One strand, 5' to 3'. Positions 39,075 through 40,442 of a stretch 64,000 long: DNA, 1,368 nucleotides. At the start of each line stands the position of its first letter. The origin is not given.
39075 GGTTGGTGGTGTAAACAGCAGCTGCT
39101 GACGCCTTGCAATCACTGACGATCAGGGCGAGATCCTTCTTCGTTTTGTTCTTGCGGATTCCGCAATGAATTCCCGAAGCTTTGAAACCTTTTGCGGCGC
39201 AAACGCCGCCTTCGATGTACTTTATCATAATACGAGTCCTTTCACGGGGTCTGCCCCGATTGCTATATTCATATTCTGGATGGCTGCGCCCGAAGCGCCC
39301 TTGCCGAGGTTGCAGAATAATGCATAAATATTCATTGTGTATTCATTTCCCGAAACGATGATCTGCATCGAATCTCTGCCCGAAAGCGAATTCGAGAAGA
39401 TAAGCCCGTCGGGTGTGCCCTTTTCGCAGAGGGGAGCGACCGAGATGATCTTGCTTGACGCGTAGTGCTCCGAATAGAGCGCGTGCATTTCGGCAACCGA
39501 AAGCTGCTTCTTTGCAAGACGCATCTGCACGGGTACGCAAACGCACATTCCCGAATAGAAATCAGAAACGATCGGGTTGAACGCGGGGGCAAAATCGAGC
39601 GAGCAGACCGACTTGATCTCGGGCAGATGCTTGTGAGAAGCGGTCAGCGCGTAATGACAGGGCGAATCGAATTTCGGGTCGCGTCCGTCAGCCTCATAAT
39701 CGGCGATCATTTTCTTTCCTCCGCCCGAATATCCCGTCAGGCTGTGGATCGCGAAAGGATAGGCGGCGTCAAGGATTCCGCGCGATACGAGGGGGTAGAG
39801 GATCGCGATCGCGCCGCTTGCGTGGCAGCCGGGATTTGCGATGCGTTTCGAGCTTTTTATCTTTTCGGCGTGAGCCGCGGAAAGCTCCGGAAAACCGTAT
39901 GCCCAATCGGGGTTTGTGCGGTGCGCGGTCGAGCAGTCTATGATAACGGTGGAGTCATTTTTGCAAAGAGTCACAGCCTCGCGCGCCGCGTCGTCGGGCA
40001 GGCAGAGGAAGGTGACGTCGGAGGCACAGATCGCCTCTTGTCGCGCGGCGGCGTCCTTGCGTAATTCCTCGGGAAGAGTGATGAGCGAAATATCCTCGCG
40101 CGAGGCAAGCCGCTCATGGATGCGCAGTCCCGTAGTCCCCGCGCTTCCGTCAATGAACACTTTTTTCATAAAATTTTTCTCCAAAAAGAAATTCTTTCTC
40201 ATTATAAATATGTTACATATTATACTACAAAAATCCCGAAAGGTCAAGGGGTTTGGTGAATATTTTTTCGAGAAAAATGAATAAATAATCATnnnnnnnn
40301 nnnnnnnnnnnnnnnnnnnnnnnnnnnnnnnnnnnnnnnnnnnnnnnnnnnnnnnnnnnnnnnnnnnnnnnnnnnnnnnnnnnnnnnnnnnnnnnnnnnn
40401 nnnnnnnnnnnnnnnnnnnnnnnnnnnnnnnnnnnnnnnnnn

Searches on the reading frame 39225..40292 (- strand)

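Call 65: search_protein_families(library=pfam, proteins=[window:39225-40292:-], max_evalue=0.01)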
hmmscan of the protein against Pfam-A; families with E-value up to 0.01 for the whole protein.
window:39225-40292:- (355 aa): 3 families
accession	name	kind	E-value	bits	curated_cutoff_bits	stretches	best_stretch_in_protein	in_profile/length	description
PF22698.1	Semialdhyde_dhC_1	-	7.1e-21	75.2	27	1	156-288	1-129/165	Semialdehyde dehydrogenase, dimerisation domain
PF01118.30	Semialdhyde_dh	-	2.7e-09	37.9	26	1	83-144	59-120/121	Semialdehyde dehydrogenase, NAD binding domain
PF00455.28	DeoRC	-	0.0092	16.4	31.8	0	102-123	9-30/160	DeoR C terminal sensor domain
